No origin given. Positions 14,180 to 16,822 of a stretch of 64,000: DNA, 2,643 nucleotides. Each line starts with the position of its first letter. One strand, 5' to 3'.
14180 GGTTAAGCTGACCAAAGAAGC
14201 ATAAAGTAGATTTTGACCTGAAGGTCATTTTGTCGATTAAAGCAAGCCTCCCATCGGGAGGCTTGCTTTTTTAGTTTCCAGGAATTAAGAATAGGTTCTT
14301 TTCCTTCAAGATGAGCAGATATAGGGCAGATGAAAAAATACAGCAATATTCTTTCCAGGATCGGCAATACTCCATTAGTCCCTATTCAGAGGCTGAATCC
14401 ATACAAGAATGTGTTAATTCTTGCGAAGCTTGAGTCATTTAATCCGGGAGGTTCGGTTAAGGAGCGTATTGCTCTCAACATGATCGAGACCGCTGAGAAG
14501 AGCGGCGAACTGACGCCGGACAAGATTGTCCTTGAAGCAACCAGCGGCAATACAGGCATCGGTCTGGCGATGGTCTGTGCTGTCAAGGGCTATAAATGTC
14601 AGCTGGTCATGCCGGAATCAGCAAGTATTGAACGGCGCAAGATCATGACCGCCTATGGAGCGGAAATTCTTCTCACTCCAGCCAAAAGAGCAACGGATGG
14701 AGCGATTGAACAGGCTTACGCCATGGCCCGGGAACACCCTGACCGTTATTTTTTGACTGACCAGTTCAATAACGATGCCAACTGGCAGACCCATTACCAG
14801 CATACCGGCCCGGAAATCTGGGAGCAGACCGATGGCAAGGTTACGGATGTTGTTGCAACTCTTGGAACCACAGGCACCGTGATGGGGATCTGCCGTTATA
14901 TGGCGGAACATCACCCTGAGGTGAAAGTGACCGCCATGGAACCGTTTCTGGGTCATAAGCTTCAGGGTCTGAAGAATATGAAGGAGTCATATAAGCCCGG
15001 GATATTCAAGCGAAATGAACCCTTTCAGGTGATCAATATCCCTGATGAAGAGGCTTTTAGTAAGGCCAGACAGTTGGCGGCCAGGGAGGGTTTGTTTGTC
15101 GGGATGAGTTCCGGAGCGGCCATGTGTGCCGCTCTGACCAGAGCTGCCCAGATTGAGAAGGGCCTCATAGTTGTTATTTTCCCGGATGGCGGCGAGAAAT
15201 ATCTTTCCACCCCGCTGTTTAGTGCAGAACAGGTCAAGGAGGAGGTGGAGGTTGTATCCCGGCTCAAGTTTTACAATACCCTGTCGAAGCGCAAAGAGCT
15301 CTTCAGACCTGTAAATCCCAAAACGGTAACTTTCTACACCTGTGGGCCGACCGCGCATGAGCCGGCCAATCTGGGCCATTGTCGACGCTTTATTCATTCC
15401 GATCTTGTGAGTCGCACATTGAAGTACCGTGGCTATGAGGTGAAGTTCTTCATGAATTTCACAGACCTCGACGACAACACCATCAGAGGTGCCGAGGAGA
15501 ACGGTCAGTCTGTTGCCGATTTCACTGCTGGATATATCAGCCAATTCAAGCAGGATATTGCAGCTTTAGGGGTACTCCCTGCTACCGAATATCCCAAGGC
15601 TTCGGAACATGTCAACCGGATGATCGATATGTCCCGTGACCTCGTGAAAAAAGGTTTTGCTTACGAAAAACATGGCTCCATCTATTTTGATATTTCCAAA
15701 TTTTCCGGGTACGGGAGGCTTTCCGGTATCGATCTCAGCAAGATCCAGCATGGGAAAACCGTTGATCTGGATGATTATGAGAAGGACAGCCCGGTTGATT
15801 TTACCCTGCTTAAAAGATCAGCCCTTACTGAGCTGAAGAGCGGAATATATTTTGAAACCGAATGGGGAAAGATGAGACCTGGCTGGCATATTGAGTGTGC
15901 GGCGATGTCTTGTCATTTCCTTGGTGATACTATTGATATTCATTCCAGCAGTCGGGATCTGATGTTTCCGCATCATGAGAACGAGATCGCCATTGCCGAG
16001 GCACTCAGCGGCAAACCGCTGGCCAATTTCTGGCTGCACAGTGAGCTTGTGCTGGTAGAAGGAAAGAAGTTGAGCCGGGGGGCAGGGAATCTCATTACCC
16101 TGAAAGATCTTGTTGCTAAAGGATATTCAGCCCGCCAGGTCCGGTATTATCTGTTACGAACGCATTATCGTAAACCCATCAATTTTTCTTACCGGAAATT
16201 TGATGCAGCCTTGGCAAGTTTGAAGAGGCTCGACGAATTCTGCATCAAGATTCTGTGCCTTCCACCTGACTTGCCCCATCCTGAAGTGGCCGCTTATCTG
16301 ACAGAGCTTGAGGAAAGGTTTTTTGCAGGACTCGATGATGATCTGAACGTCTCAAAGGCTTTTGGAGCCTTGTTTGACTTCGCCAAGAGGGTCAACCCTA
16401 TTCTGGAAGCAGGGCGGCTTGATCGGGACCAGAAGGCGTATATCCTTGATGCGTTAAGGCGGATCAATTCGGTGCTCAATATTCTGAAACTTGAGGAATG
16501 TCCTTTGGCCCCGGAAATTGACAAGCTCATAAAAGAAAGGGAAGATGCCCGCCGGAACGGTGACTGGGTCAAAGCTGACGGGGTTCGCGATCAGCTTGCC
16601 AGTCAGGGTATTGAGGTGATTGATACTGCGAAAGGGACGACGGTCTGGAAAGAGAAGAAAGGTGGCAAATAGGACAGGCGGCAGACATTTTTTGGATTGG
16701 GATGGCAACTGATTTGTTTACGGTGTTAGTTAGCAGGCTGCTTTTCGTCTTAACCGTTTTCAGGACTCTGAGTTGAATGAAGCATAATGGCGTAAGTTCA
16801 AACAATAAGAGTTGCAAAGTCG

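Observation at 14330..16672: Single-polypeptide fusion of cysteine synthase and a CysRS module with non-canonical HIGH and KMSKS motifs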

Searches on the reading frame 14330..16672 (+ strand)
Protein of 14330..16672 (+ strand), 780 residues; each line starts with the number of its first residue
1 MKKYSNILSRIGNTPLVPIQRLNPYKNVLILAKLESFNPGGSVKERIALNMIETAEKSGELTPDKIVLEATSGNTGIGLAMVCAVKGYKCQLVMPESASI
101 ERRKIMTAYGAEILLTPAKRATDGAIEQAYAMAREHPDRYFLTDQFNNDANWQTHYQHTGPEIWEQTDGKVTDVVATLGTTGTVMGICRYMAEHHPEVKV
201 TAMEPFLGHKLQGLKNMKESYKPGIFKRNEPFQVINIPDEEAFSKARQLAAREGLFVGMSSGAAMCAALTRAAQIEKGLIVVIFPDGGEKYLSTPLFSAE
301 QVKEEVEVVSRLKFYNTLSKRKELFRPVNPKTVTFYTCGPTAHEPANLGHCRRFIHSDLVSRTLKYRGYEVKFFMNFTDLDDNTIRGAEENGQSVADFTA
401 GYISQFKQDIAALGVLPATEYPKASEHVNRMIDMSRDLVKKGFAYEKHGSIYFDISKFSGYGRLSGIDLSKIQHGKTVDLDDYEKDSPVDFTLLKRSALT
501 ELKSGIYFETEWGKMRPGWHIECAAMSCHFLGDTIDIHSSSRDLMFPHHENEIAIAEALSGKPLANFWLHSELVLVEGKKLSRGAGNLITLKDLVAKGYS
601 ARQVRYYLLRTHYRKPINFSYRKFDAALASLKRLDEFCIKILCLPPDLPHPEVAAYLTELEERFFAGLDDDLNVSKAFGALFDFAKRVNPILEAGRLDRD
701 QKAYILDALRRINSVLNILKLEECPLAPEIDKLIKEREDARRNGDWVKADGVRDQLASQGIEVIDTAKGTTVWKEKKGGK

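Call 3: search_protein_families(library=pfam, proteins=[window:14330-16672:+], max_evalue=0.01)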
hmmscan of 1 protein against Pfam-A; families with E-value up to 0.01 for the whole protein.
window:14330-16672:+ (780 aa): 6 families
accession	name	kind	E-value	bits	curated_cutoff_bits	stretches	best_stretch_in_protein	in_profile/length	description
PF01406.26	tRNA-synt_1e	-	6.5e-94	315.1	27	1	325-626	2-298/301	tRNA synthetases class I (C) catalytic domain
PF00291.31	PALP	-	4.1e-69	233.6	35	1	9-286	3-295/295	Pyridoxal-phosphate dependent enzyme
PF09334.17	tRNA-synt_1g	-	2.7e-11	43.3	20.1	2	342-456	10-125/391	tRNA synthetases class I (M)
PF09190.17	DALR_2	-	1.8e-08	35.3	22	1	663-719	1-56/57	DALR domain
PF23493.1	CysS_C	-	1.7e-06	28.5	23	1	726-770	4-48/51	Cysteinyl-tRNA ligase anticodon binding domain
PF00133.28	tRNA-synt_1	-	0.0015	17.8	22.7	0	553-620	347-414/414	tRNA synthetases class I (I, L, M and V)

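Call 4: search_protein_families(library=ncbifam, proteins=[window:14330-16672:+], max_evalue=0.01)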
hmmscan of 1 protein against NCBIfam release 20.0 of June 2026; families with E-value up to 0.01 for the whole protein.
window:14330-16672:+ (780 aa): 52 families (the best 25 are shown)
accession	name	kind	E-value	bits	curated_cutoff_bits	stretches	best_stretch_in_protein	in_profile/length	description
TIGR00435.1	cysS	equivalog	4.8e-123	411.6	340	1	312-774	1-465/466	cysteine--tRNA ligase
TIGR01136.1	cysKM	subfamily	5.7e-108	360.8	344.15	1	9-297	3-299/299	cysteine synthase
TIGR01138.1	cysM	equivalog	2.8e-105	352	394.2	1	7-297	2-290/290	cysteine synthase B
NF008735.0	PRK11761.1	equivalog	8.8e-100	333.8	413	1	4-298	3-295/296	cysteine synthase CysM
NF011108.0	PRK14536.1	equivalog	1.1e-95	321.2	780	2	312-637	3-336/490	cysteine--tRNA ligase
TIGR01139.1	cysK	equivalog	9.4e-95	317.3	350.95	1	9-297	3-298/298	cysteine synthase A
TIGR01137.1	cysta_beta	equivalog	1.9e-81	274.1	510.25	1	5-294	3-308/457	cystathionine beta-synthase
NF007989.0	PRK10717.1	equivalog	1.7e-80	270.6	387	1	2-300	3-320/334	cysteine synthase A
NF011107.0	PRK14534.1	equivalog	4.9e-66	223.7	744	1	312-772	3-478/481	cysteine--tRNA ligase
NF053679.1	CysteaSynCapA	equivalog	3.7e-65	219.9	600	1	2-301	5-323/329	cysteate synthase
TIGR03945.1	PLP_SbnA_fam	equivalog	1e-61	208.7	349.95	1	8-294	2-297/304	2,3-diaminopropionate biosynthesis protein SbnA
TIGR03447.1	mycothiol_MshC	equivalog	4.5e-59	200.3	485.1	1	307-689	13-386/411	cysteine--1-D-myo-inosityl 2-amino-2-deoxy-alpha-D-glucopyranoside ligase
TIGR01127.1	ilvA_1Cterm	equivalog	1.3e-16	60.6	378.75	1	30-225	17-197/380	threonine ammonia-lyase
NF006094.0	PRK08246.1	subfamily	7.6e-16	58.4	331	1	6-206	16-201/310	serine/threonine dehydratase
NF005292.0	PRK06815.1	equivalog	2.3e-15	56.4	371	1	8-206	16-205/320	threonine/serine dehydratase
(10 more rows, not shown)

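Call 6: find_homologous_proteins(query=window:14330-16669:+)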
Query window:14330-16669:+ (780 aa): 7997 proteins with E <= 0.001 among 8000 candidates; the best 120 are listed.
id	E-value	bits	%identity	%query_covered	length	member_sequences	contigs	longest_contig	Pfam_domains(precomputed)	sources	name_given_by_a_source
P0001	0.0e+0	1793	100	100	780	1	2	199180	PF09334.18,PF01406.26,PF23493.2,PF00291.32,PF09190.18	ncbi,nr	ncbi:MAG: cysteine--tRNA ligase [Proteobacteria bacterium]|nr:cysteine--tRNA ligase [Pseudomonadota 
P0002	0.0e+0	1527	84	99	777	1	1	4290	PF09334.18,PF01406.26,PF23493.2,PF00291.32,PF09190.18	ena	-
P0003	0.0e+0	1514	83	99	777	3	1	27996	PF09334.18,PF01406.26,PF23493.2,PF00291.32,PF09190.18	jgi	jgi:cysteinyl-tRNA synthetase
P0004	0.0e+0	1514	83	100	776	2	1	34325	PF09334.18,PF01406.26,PF23493.2,PF00291.32,PF09190.18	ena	-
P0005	0.0e+0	1512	83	99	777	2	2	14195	PF09334.18,PF01406.26,PF23493.2,PF00291.32,PF09190.18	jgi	-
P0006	0.0e+0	1510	82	100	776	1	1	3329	PF09334.18,PF01406.26,PF23493.2,PF00291.32,PF09190.18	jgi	jgi:cysteinyl-tRNA synthetase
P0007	0.0e+0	1507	83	99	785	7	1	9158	PF01406.26,PF23493.2,PF00291.32,PF09190.18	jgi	jgi:cysteinyl-tRNA synthetase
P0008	0.0e+0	1507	82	100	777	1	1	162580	PF09334.18,PF01406.26,PF23493.2,PF00291.32,PF09190.18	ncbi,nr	ncbi:MAG: cysteine--tRNA ligase [Proteobacteria bacterium]|nr:cysteine--tRNA ligase [Pseudomonadota 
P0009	0.0e+0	1506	82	99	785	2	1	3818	PF09334.18,PF01406.26,PF23493.2,PF00291.32,PF09190.18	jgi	-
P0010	0.0e+0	1505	82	100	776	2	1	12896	PF09334.18,PF01406.26,PF23493.2,PF00291.32,PF09190.18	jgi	jgi:cysteinyl-tRNA synthetase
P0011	0.0e+0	1503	83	99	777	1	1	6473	PF09334.18,PF01406.26,PF23493.2,PF00291.32,PF09190.18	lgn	-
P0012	0.0e+0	1502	82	100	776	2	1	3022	PF09334.18,PF01406.26,PF23493.2,PF00291.32,PF09190.18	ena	-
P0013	0.0e+0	1502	82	99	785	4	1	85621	PF09334.18,PF01406.26,PF23493.2,PF00291.32,PF09190.18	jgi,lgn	jgi:cysteinyl-tRNA synthetase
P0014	0.0e+0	1489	82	99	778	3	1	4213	PF09334.18,PF01406.26,PF23493.2,PF00291.32,PF09190.18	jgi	jgi:cysteinyl-tRNA synthetase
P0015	0.0e+0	1488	81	99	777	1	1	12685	PF09334.18,PF01406.26,PF23493.2,PF00291.32,PF09190.18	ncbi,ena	-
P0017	0.0e+0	1473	81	100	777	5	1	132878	PF09334.18,PF01406.26,PF23493.2,PF00291.32,PF09190.18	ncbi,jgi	-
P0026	0.0e+0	1339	74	99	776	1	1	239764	PF09334.18,PF01406.26,PF23493.2,PF00291.32,PF09190.18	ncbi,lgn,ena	-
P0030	0.0e+0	1328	74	99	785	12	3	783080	PF09334.18,PF01406.26,PF23493.2,PF00291.32,PF09190.18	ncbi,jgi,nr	ncbi:MAG: cysteine--tRNA ligase [Proteobacteria bacterium]|nr:cysteine--tRNA ligase [Pseudomonadota 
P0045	0.0e+0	1318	73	99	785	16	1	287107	PF09334.18,PF01406.26,PF23493.2,PF00291.32,PF09190.18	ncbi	ncbi:MAG: cysteine--tRNA ligase [Desulfobulbia bacterium]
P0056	0.0e+0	1314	72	99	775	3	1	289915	PF09334.18,PF01406.26,PF23493.2,PF00291.32,PF09190.18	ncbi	-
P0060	0.0e+0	1313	72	99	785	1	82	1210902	PF09334.18,PF01406.26,PF23493.2,PF00291.32,PF09190.18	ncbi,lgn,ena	-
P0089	0.0e+0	1299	71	99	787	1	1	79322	PF09334.18,PF01406.26,PF23493.2,PF00291.32,PF09190.18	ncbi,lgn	-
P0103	0.0e+0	1288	71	99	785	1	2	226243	PF01406.26,PF23493.2,PF00291.32,PF09190.18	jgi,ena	-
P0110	0.0e+0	1284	70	99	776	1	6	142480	PF09334.18,PF01406.26,PF23493.2,PF00291.32,PF09190.18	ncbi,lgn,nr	ncbi:MAG: cysteine--tRNA ligase [Desulfobulbaceae bacterium]|nr:cysteine--tRNA ligase [Desulfobulbac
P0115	0.0e+0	1282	70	99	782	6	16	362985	PF09334.18,PF01406.26,PF23493.2,PF00291.32,PF09190.18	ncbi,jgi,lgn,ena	-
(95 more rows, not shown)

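Call 20: find_encoding_contigs(protein=P0060, flank=10000, max_places=4)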
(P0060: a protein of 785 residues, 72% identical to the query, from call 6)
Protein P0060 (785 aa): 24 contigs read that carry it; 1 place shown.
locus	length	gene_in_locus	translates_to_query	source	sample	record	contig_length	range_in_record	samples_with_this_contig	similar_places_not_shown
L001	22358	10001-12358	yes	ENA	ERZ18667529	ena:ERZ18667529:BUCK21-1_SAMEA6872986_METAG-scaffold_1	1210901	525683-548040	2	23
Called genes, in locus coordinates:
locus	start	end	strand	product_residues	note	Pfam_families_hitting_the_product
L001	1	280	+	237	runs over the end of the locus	PF13401:AAA_22 (faint)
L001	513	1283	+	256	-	PF00977:His_biosynth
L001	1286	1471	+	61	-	-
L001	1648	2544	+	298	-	PF08668:HDOD, PF01966:HD (faint)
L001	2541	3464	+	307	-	PF00753:Lactamase_B (weak), PF12706:Lactamase_B_2 (weak)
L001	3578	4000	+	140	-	-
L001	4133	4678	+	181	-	PF14361:RsbRD_N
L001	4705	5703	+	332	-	PF02665:Nitrate_red_gam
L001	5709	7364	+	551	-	PF13187:Fer4_9 (faint), PF13237:Fer4_10 (faint), PF13183:Fer4_8, PF13534:Fer4_17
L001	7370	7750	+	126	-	-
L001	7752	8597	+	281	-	PF13183:Fer4_8 (faint), PF13187:Fer4_9 (faint), PF13237:Fer4_10 (faint), PF13247:Fer4_11, PF12838:Fer4_7 (weak), PF12837:Fer4_6 (weak), PF00037:Fer4 (weak)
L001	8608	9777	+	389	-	PF03916:NrfD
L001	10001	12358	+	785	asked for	PF00291:PALP, PF01406:tRNA-synt_1e, PF09334:tRNA-synt_1g (faint), PF09190:DALR_2, PF23493:CysS_C (weak)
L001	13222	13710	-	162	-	PF01668:SmpB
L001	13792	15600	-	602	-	PF05157:MshEN, PF00437:T2SSE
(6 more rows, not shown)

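Call 46: find_related_loci(query=P0001, collection=genome_contigs, flank=6000)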
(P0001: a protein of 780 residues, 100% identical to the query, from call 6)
Query P0001 (780 aa) in genome_contigs; peptide patterns used: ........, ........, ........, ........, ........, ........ (x = any residue, [..] = any of these).
600 stretches matched a pattern (row limit reached: there are more); 598 encode a relative of the query (tblastn E <= 1e-3); the best 80 are kept; 80 distinct loci.
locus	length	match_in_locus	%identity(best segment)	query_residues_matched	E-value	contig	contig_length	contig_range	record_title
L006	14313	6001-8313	74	2-775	0e+0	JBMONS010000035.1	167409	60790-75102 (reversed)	MAG: Thermodesulfobacteriota bacterium isolate Betzabe_MAG082 MAG082_35, whole genome shotgun sequence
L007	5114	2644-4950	66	4-774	0e+0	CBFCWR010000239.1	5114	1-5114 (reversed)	MAG TPA_asm: uncultured Desulfofustis sp. isolate SRR22297272_binner23_Refined_5 genome assembly, contig: ERZ25654850.76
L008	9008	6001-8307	65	4-774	0e+0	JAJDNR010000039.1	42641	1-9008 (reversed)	MAG: Desulfofustis sp. isolate ALSabin.142 k141_4085027, whole genome shotgun sequence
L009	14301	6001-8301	65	4-774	0e+0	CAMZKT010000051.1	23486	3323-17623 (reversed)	uncultured Desulfocapsa sp. isolate RB_MAG_00021 genome assembly, contig: RB_MAG_00021_000000000119, whole genome shotgu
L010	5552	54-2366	65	4-777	0e+0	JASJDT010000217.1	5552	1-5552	MAG: Desulfocapsaceae bacterium isolate MO_192.B14 MO_192.c_5284, whole genome shotgun sequence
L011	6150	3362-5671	64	1-774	0e+0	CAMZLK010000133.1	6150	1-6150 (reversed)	uncultured Desulfocapsa sp. isolate TAG_MAG_00006 genome assembly, contig: TAG_MAG_00006_000000000019, whole genome shot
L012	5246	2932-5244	63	6-780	0e+0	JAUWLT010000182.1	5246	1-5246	MAG: Desulfobulbaceae bacterium isolate CSMAG_2379 CSMAG_2379_k141_1473510_length_5246_cov_14.9397, whole genome shotgun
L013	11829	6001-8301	63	6-774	0e+0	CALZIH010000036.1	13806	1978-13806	MAG: uncultured Desulfobulbaceae bacterium isolate FO_M_Desulfobacterota_14.1 genome assembly, contig: scaffold_3450, wh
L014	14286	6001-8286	64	6-769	0e+0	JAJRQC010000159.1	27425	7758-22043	MAG: Deltaproteobacteria bacterium isolate Dive100_bin10.32 k141_1025899, whole genome shotgun sequence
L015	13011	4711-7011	64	4-773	0e+0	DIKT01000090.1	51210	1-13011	MAG TPA_asm: Desulfobulbaceae bacterium UBA5611 UBA5611_contig_46041, whole genome shotgun sequence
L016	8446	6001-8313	63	6-780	0e+0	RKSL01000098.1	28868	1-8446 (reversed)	MAG: Candidatus Desulfobulbus rimicarensis isolate DR15 JLJ-DNA_1_114_contig_8076, whole genome shotgun sequence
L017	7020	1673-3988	62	6-780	0e+0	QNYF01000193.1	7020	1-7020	MAG: Desulfobulbus sp. isolate MAG 6_1 Ga0232643_1005850, whole genome shotgun sequence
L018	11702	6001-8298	62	6-773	0e+0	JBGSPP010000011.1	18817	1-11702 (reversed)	MAG: Desulfobulbus sp. isolate JTS-AC307 k141_331847, whole genome shotgun sequence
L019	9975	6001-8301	61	6-774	0e+0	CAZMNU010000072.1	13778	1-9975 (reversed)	MAG TPA_asm: uncultured Desulfobulbus sp. isolate binchicken_co59_47 genome assembly, contig: NODE_10202_length_13778_co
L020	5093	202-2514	61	6-778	0e+0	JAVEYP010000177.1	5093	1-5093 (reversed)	MAG: Desulfobulbus sp. isolate BF4_32 NODE_59699_length_5093_cov_3.095650_Biofilm4, whole genome shotgun sequence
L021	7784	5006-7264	57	6-765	0e+0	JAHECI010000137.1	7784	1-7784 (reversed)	MAG: Desulfobacterales bacterium isolate Ww166 NODE_24703_length_7784_cov_4.836618, whole genome shotgun sequence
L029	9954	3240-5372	54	2-721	0e+0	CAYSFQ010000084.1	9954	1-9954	MAG TPA_asm: uncultured Desulfobacteraceae bacterium isolate SRP167671_co2_257 genome assembly, contig: NODE_8631_length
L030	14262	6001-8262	51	6-774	0e+0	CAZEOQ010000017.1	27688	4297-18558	MAG TPA_asm: uncultured Desulfobacterales bacterium isolate SRP141552_co1_90 genome assembly, contig: NODE_625_length_27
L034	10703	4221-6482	48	4-765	0e+0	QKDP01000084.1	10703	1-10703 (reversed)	MAG: Desulfobacter postgatei isolate SZUA-453 scaffold_21892, whole genome shotgun sequence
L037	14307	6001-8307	50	2-766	0e+0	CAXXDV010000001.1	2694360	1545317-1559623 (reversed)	MAG: Desulfosudaceae bacterium isolate 2fa5082e-9599-4a38-b238-f5dfa6a28bc4 genome assembly, contig: contig_1, whole gen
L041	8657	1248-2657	42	309-777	4e-124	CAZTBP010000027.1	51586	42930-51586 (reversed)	MAG TPA_asm: uncultured Ignavibacteriales bacterium isolate binchicken_co17_316 genome assembly, contig: NODE_2002_lengt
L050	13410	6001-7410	42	307-777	2e-120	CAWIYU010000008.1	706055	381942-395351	MAG: Candidatus Bathyarchaeota archaeon isolate MFD05942.bin.2.52 genome assembly, contig: contig_33281, whole genome sh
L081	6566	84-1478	40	312-775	8e-109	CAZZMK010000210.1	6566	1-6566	MAG TPA_asm: uncultured Nitrospirales bacterium isolate binchicken_co25_113 genome assembly, contig: k141_179033, whole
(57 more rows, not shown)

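Call 52: search_protein_families(library=pfam, proteins=[L017:872-1540:+, L037:8210-9298:+, L021:4083-4937:+, L008:979-3708:+, L008:3746-5176:+], max_evalue=0.00001)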
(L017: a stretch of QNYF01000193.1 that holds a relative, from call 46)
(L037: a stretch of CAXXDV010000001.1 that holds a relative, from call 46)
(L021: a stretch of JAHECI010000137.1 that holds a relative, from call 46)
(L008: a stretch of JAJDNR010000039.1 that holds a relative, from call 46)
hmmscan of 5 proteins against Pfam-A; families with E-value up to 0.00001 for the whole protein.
L017:872-1540:+ (223 aa): 1 family
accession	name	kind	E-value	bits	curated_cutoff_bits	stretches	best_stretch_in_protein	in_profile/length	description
PF05258.17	DciA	-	2.7e-19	69.6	24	1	74-159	2-87/89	Dna[CI] antecedent, DciA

L037:8210-9298:+ (363 aa): 0 families

L021:4083-4937:+ (285 aa): 1 family
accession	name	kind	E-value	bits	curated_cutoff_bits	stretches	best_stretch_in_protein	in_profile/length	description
PF02223.23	Thymidylate_kin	-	2.4e-46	158.2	27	1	86-273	10-185/185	Thymidylate kinase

L008:979-3708:+ (910 aa): 3 families
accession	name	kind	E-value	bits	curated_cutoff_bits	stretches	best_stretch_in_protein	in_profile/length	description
PF08335.16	GlnD_UR_UTase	-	7.6e-38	130.2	21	1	215-346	10-141/141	GlnD PII-uridylyltransferase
PF01842.31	ACT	-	9e-13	48.2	27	0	833-884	1-54/66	ACT domain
PF24931.1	ACT_ACR9_3rd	-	1.9e-06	28.3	27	1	822-900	2-81/98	ACR9-like, ACT-like domain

L008:3746-5176:+ (477 aa): 2 families
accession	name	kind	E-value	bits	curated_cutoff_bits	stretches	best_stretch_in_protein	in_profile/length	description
PF00120.29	Gln-synt_C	-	8.3e-136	453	24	1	139-473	2-344/344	Glutamine synthetase, catalytic domain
PF03951.24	Gln-synt_N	-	1.6e-32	111.4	33.4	1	49-131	1-81/82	Glutamine synthetase, beta-Grasp domain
